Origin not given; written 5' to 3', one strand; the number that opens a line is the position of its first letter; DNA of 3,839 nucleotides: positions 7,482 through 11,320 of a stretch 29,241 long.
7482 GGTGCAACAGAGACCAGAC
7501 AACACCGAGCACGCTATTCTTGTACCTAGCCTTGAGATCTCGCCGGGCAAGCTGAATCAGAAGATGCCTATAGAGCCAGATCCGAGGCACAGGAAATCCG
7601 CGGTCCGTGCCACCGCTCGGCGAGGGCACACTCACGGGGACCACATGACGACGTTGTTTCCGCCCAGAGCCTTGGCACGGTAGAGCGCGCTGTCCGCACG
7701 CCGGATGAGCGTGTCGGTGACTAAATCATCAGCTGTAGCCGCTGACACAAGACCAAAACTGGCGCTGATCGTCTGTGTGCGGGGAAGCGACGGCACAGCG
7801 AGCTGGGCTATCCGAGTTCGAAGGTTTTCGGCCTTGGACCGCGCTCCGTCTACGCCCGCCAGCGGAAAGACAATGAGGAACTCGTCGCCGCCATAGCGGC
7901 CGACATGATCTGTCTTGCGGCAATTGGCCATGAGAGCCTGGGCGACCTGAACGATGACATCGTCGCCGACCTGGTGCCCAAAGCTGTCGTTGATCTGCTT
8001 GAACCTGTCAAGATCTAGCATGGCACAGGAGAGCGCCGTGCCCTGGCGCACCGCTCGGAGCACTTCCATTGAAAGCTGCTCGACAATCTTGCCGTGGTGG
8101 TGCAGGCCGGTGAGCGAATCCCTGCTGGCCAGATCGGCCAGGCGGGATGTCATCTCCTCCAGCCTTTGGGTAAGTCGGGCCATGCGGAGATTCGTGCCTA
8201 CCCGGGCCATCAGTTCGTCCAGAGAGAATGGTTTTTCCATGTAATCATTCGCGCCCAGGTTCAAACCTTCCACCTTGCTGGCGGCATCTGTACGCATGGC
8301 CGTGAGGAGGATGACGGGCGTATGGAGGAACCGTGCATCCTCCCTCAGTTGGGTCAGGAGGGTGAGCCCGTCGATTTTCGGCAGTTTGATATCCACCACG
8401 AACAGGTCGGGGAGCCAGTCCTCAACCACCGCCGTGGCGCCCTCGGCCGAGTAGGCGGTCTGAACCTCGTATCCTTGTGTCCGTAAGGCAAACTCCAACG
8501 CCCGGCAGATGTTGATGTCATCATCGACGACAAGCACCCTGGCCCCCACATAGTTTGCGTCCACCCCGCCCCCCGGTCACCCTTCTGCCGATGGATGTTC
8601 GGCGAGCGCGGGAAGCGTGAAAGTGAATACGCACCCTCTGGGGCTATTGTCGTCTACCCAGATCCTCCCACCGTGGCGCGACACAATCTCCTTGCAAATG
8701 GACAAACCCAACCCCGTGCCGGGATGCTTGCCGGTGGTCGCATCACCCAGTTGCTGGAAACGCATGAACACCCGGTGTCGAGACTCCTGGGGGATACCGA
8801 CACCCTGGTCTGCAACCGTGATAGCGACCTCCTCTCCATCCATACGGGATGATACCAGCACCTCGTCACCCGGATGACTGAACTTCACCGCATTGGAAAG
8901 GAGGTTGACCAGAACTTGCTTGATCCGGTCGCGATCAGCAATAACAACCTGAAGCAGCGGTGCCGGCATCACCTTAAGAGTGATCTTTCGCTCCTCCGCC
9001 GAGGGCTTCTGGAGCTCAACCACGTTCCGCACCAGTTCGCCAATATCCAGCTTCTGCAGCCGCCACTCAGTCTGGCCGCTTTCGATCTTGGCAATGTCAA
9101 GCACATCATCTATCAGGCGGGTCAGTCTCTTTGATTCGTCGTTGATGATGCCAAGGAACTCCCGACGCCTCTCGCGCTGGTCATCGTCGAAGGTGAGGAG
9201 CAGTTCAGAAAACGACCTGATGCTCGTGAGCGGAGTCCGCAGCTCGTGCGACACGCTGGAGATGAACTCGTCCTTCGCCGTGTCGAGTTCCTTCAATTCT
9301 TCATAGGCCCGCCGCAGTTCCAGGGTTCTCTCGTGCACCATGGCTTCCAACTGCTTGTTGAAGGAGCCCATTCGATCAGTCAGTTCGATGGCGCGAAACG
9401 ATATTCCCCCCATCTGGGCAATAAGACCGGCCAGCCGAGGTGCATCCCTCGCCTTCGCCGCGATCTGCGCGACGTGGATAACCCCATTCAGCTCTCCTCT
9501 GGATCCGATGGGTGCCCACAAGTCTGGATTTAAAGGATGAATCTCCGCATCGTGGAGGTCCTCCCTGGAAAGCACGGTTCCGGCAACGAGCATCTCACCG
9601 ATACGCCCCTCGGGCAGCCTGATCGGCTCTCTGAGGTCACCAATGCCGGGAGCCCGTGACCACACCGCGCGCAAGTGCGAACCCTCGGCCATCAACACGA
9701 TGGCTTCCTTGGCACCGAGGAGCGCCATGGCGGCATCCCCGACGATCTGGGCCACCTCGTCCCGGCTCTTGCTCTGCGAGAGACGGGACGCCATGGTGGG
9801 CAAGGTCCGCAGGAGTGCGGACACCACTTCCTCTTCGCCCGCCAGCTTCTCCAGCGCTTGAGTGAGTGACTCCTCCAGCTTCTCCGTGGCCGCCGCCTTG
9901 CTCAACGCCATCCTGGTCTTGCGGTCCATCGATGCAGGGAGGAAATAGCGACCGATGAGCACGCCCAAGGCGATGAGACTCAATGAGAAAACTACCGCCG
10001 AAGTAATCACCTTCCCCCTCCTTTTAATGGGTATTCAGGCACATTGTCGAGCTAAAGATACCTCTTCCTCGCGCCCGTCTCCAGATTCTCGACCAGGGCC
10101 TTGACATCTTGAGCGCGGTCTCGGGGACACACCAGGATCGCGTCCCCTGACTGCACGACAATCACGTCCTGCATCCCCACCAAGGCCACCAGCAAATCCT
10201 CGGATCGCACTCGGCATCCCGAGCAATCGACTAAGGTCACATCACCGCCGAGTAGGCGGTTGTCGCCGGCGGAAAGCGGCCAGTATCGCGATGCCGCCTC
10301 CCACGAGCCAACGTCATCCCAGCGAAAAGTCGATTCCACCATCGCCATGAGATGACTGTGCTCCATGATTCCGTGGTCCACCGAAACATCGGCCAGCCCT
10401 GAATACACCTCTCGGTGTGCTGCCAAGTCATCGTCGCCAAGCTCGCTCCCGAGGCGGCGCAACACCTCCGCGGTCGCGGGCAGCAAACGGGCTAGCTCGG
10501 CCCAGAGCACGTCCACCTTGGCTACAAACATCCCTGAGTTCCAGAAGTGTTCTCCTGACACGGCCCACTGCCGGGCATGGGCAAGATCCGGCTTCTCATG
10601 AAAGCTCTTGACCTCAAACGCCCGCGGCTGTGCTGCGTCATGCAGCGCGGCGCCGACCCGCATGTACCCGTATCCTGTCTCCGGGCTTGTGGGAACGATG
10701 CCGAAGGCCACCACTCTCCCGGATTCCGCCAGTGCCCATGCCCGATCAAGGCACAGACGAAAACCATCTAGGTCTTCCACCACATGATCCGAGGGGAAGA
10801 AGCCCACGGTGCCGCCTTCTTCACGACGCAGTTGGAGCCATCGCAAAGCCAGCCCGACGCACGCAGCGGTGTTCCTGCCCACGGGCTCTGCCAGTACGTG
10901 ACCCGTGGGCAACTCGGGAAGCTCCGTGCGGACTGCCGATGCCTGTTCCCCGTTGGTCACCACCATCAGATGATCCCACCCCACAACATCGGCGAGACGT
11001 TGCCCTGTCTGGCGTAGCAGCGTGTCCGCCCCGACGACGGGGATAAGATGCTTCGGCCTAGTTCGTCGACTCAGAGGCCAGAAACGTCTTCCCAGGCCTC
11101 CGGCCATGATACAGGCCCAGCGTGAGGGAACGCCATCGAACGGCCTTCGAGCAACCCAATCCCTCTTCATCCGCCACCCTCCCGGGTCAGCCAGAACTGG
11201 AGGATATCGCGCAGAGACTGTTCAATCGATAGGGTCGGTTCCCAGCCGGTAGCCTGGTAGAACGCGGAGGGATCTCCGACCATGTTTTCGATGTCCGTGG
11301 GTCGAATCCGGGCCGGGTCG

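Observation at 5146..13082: CPA-like GDP-D-rhamnose / Wzm-Wzt locus interrupted by a c-di-GMP-producing two-component pair, without glycosyltransferases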

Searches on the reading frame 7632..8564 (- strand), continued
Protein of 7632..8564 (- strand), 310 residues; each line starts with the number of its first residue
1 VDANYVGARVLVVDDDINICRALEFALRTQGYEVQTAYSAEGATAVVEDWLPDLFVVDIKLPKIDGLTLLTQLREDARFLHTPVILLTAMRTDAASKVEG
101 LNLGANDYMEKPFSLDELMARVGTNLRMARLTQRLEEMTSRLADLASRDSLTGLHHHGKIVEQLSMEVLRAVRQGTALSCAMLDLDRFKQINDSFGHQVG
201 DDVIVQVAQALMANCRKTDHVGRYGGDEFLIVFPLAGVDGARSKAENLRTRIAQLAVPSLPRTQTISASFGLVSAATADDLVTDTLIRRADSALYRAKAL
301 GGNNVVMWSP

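Call 27: find_related_loci(query=A2, collection=genome_contigs, flank=10000)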
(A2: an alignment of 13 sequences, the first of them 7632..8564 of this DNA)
Query A2 (310 aa) in genome_contigs; peptide patterns used: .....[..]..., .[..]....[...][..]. (x = any residue, [..] = any of these).
600 stretches matched a pattern (row limit reached: there are more); 595 encode a relative of the query (tblastn E <= 1e-3); the best 80 are kept; 80 distinct loci.
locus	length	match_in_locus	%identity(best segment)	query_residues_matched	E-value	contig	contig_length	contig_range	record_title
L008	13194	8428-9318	40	9-305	1e-56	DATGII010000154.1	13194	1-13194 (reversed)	MAG TPA_asm: Bryobacteraceae bacterium isolate SMAG_U9803 k141_1298002, whole genome shotgun sequence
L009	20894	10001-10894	37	9-305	8e-56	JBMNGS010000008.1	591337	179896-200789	MAG: bacterium isolate SBF912LR0HQ0026 contig_50710, whole genome shotgun sequence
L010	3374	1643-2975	37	2-306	7e-56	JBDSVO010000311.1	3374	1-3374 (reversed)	MAG: Gemmatimonadaceae bacterium isolate cluster1_bin.606 k127_301215, whole genome shotgun sequence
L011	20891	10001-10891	38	9-305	1e-56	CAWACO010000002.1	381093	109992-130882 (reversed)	MAG: Bryobacterales bacterium isolate MFD03346.bin.2.24 genome assembly, contig: contig_1271, whole genome shotgun seque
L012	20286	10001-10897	39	7-305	2e-54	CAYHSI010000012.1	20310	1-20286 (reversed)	MAG TPA_asm: uncultured Anaerolineaceae bacterium isolate ERP119705_co14_525 genome assembly, contig: NODE_2575_length_2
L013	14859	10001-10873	37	10-305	2e-54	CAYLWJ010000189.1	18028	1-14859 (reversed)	MAG TPA_asm: uncultured Actinomycetota bacterium isolate SRP231805_co4_8 genome assembly, contig: k141_430426, whole gen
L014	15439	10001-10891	40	9-305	3e-54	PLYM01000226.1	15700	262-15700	MAG: Planctomycetaceae bacterium isolate palsa_1355 73.20120700_P3D.270_contig_2613, whole genome shotgun sequence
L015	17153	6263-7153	39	9-305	3e-54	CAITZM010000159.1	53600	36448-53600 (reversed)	MAG: uncultured Lentisphaerae bacterium isolate LJ_bin-4696 genome assembly, contig: bin-4696:159/191, whole genome shot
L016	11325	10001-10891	39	9-305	5e-54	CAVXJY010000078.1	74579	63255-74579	MAG: Bryobacterales bacterium isolate MFD03044.bin.1.146 genome assembly, contig: contig_69427, whole genome shotgun seq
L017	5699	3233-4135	38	9-305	2e-53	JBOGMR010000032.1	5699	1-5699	MAG: Bryobacteraceae bacterium isolate M3-S_metawrap_bin.207 k127_3223327, whole genome shotgun sequence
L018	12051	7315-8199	38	9-305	1e-53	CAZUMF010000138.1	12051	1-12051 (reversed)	MAG TPA_asm: uncultured Desulfohalobiaceae bacterium isolate binchicken_co77_81 genome assembly, contig: NODE_6179_lengt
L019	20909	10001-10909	38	1-303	4e-53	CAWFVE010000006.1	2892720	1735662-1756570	MAG: uncultured Acidobacteriota bacterium isolate MFD05377.bin.2.119 genome assembly, contig: contig_31189, whole genome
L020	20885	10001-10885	38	8-307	6e-53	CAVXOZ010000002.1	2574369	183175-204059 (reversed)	MAG: uncultured delta proteobacterium isolate MFD00731.bin.2.198 genome assembly, contig: contig_21709, whole genome sho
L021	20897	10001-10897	38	9-307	2e-52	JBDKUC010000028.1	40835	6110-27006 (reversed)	MAG: Thermoguttaceae bacterium isolate 7_bin.159_R1 c_000000174992, whole genome shotgun sequence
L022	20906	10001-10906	38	9-310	2e-52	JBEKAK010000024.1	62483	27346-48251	MAG: Terriglobia bacterium isolate SPRUCE 110 SPRUCE_110_24, whole genome shotgun sequence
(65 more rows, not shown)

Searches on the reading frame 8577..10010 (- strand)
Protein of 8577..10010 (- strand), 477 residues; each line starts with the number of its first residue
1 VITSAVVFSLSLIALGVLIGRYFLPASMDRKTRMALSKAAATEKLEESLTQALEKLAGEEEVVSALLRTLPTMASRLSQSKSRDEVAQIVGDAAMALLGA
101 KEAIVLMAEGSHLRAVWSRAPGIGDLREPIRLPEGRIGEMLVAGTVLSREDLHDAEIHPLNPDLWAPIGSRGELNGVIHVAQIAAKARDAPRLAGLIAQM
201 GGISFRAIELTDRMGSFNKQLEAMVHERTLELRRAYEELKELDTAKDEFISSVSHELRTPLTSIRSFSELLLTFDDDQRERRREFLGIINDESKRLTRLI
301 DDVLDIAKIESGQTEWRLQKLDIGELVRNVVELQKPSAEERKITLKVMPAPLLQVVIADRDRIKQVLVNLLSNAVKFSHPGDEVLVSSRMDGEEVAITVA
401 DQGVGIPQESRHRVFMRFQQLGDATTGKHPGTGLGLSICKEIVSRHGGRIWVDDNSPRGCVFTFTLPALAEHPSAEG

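Call 3: search_protein_families(library=pfam, proteins=[window:8577-10010:-])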
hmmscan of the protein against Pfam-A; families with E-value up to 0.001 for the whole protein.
window:8577-10010:- (477 aa): 3 families
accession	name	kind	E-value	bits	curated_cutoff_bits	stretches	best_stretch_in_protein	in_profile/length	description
PF02518.31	HATPase_c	-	1e-30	106.9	26.4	1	359-468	2-109/111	Histidine kinase-, DNA gyrase B-, and HSP90-like ATPase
PF00512.31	HisKA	-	8.2e-22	77.5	26.9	1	245-312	1-66/66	His Kinase A (phospho-acceptor) domain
PF13581.12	HATPase_c_2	-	3e-06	27.7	27.4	1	360-444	29-110/127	Histidine kinase-like ATPase domain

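Call 4: search_protein_families(library=ncbifam, proteins=[window:8577-10010:-])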
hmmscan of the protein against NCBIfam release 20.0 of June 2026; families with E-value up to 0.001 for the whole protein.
window:8577-10010:- (477 aa): 83 families (the best 25 are shown)
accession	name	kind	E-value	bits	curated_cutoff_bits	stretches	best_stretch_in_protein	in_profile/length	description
NF046044.1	PnpS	equivalog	1.8e-69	234.7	400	1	238-467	162-390/390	two-component system histidine kinase PnpS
NF033092.0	HK_WalK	equivalog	1.9e-60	205.1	725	1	240-467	366-593/594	cell wall metabolism sensor histidine kinase WalK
NF038297.2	hybrid_HK_HrmK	equivalog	4.2e-56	190.8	725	1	225-470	214-459/607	hybrid histidine kinase/response regulator HrmK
NF047874.1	MASE3_PAS_HK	subfamily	1.2e-55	189.5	560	1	228-468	380-625/655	MASE3 domain-containing sensor histidine kinase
TIGR02966.1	phoR_proteo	equivalog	2.2e-54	184.7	334.2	1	217-466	85-333/333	phosphate regulon sensor histidine kinase PhoR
TIGR02956.1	TMAO_torS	equivalog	7.5e-53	179.9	676.5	1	218-468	440-682/967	TMAO reductase system sensor histidine kinase/response regulator TorS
NF040691.1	MtrAB_MtrB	equivalog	6.1e-49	167.4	450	1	188-472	217-496/507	MtrAB system histidine kinase MtrB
NF006800.0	PRK09303.1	equivalog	7.5e-49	166.7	342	1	220-469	125-378/383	histidine kinase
NF041880.1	EPS_EpsF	equivalog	8.9e-49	166.3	900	1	232-464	260-487/492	response regulator EpsF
NF008312.0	PRK11100.1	equivalog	3.9e-48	164.5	356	1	224-468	231-474/477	two-component system sensor histidine kinase CreC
NF045911.1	TCSHisKinNblS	equivalog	1.7e-47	162.1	1000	1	241-466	383-618/621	two-component system sensor histidine kinase NblS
NF047465.1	hybrid_HK_LvrA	exception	8.7e-46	156.3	1200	1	218-470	171-424/819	hybrid histidine kinase/response regulator LvrA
NF008302.0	PRK11091.1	equivalog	5.5e-45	153.8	838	1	224-469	260-506/779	aerobic respiration two-component sensor histidine kinase ArcB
TIGR01386.1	cztS_silS_copS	subfamily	1.1e-43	149.9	292.55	1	245-467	240-457/457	heavy metal sensor histidine kinase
NF011874.0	PRK15347.1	equivalog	4e-43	147.6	852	1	210-469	362-615/921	two component system sensor kinase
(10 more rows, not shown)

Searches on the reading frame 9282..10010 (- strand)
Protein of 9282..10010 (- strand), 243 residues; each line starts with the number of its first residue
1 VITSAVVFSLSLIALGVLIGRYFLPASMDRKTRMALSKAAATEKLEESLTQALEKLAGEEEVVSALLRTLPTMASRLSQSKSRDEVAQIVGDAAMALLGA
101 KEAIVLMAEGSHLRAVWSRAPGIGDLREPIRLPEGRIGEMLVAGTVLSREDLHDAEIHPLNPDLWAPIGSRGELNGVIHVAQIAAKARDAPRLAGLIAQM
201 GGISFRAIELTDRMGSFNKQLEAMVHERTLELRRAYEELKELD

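Call 17: search_protein_families(library=pfam, proteins=[window:9282-10010:-], max_evalue=10)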
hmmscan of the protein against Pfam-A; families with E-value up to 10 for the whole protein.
seq(243 aa): 5 families
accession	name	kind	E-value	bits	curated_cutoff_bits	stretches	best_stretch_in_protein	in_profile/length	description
PF13492.12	GAF_3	-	0.0011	19.8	27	1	84-187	3-107/129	GAF domain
PF13185.12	GAF_2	-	0.0038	17.9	28.6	1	81-180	2-108/136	GAF domain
PF18295.7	Pdase_M17_N2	-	0.14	12.9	27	1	35-109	26-97/122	M17 aminopeptidase N-terminal domain 2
PF01590.32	GAF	-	0.18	12.8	22.4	1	83-182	2-109/133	GAF domain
PF13393.11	tRNA-synt_His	-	0.32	10.6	25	1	26-93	175-245/308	Histidyl-tRNA synthetase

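Call 34: find_related_loci(query=A4, collection=metagenome_contigs, flank=10000)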
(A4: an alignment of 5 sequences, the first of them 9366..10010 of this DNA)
Query A4 (215 aa) in metagenome_contigs; peptide patterns used: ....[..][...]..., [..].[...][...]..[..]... (x = any residue, [..] = any of these).
221 stretches matched a pattern; 3 encode a relative of the query (tblastn E <= 1e-3); 3 distinct loci.
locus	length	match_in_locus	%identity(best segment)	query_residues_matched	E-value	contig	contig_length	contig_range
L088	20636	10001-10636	72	4-215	3e-100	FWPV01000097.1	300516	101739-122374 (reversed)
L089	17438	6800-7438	40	4-214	2e-43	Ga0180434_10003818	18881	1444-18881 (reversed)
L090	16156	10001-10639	40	4-214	2e-43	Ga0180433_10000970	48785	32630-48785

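Call 39: search_solved_structures(query=A4, max_evalue=1)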
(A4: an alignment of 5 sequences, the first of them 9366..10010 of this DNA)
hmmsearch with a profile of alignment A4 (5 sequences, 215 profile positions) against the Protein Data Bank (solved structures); distinct sequences matched with E-value up to 1: 2.
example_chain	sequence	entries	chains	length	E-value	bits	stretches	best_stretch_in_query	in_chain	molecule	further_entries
7y9n_A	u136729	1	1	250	0.33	13.6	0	35-82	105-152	Spike protein S2',5HB-H2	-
8twd_A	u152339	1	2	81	0.43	13.3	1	113-168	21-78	Anti-adapter protein IraM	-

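Call 47: search_protein_families(library=pfam, alignment_id=A4, max_evalue=0.1)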
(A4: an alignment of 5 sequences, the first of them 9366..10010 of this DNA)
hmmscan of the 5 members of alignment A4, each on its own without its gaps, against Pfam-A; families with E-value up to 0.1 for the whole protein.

A. member 1, window:9366-10010:- (215 aa): 3 families
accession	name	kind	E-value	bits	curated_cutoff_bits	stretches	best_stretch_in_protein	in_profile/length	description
PF13492.12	GAF_3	-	0.0008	20.3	27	1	84-187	3-107/129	GAF domain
PF13185.12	GAF_2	-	0.0029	18.3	28.6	1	81-180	2-108/136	GAF domain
PF13393.11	tRNA-synt_His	-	0.083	12.5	25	0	26-93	175-245/308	Histidyl-tRNA synthetase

B. families by the number of members that match (of 5 scanned): 5 families
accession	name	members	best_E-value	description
PF13492.12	GAF_3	4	0.00033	GAF domain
PF13185.12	GAF_2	3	0.00055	GAF domain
PF01590.32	GAF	2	0.00095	GAF domain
PF02734.22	Dak2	1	0.068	DAK2 domain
PF13393.11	tRNA-synt_His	1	0.083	Histidyl-tRNA synthetase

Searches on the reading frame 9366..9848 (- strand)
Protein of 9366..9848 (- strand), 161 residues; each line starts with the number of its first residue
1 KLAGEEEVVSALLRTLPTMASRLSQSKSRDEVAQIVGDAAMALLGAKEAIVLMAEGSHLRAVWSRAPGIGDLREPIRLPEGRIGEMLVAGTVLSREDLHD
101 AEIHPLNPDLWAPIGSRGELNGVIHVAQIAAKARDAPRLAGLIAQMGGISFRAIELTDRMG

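Call 72: predict_structure(protein=window:9366-9848:-)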
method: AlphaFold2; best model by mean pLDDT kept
length: 161 residues; sequences in the alignment: 1
mean_pLDDT: 46.4   pTM: 0.49
mean pLDDT of the five models: 46.4, 38.4, 37.4, 34.7, 30.8
residues with pLDDT >= 90: 0; 70-90: 20; 50-70: 38; < 50: 103
segments of 3 or more residues with pLDDT < 50: 55-59, 67-161
pLDDT, mean of each block of 10 residues (from residue 1): 58 68 74 72 63 49 49 38 35 30 35 28 38 40 39 28 30
secondary structure, 60 per line:
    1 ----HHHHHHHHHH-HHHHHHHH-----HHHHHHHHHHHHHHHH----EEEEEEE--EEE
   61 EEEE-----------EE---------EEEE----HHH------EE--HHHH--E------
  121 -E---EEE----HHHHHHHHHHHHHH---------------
elements in order: H5-14 H16-23 H29-44 E49-55 E58-64 E87-90 H108-111 E126-128 H133-146

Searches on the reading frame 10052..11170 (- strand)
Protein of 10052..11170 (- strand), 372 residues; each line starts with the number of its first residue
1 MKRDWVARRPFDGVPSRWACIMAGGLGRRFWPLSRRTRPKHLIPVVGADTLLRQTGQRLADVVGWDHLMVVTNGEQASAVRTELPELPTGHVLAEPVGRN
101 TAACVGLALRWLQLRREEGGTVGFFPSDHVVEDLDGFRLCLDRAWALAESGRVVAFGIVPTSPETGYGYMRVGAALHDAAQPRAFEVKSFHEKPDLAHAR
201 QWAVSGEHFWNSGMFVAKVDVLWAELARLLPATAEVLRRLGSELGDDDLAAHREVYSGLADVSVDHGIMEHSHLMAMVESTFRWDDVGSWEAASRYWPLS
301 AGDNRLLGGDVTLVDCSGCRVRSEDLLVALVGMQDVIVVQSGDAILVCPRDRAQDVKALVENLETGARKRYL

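Call 3: search_protein_families(library=pfam, proteins=[window:10052-11170:-])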
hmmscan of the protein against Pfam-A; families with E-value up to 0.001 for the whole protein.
window:10052-11170:- (372 aa): 3 families
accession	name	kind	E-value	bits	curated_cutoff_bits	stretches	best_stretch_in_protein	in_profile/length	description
PF00483.29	NTP_transferase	-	6.2e-37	127.9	21.2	1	19-292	2-234/245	Nucleotidyl transferase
PF22640.1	ManC_GMP_beta-helix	-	2.3e-17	63.1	27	1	310-363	2-55/55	MannoseP isomerase/GMP-like beta-helix domain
PF12804.13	NTP_transf_3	-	1.6e-06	28.8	27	1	19-128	1-95/160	MobA-like NTP transferase domain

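Call 4: search_protein_families(library=ncbifam, proteins=[window:10052-11170:-])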
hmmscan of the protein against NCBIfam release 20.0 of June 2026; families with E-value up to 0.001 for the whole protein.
window:10052-11170:- (372 aa): 3 families
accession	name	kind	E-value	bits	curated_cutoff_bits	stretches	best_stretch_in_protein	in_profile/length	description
TIGR01479.1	GMP_PMI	equivalog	3.4e-83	280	372.95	1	19-370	3-352/467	mannose-1-phosphate guanylyltransferase/mannose-6-phosphate isomerase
NF012004.0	PRK15460.1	equivalog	3.4e-61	207.4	859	1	18-369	7-361/478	mannose-1-phosphate guanyltransferase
TIGR03992.1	Arch_glmU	subfamily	9.9e-05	21.4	292.1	1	19-76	3-56/393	bifunctional sugar-1-phosphate nucleotidylyltransferase/acetyltransferase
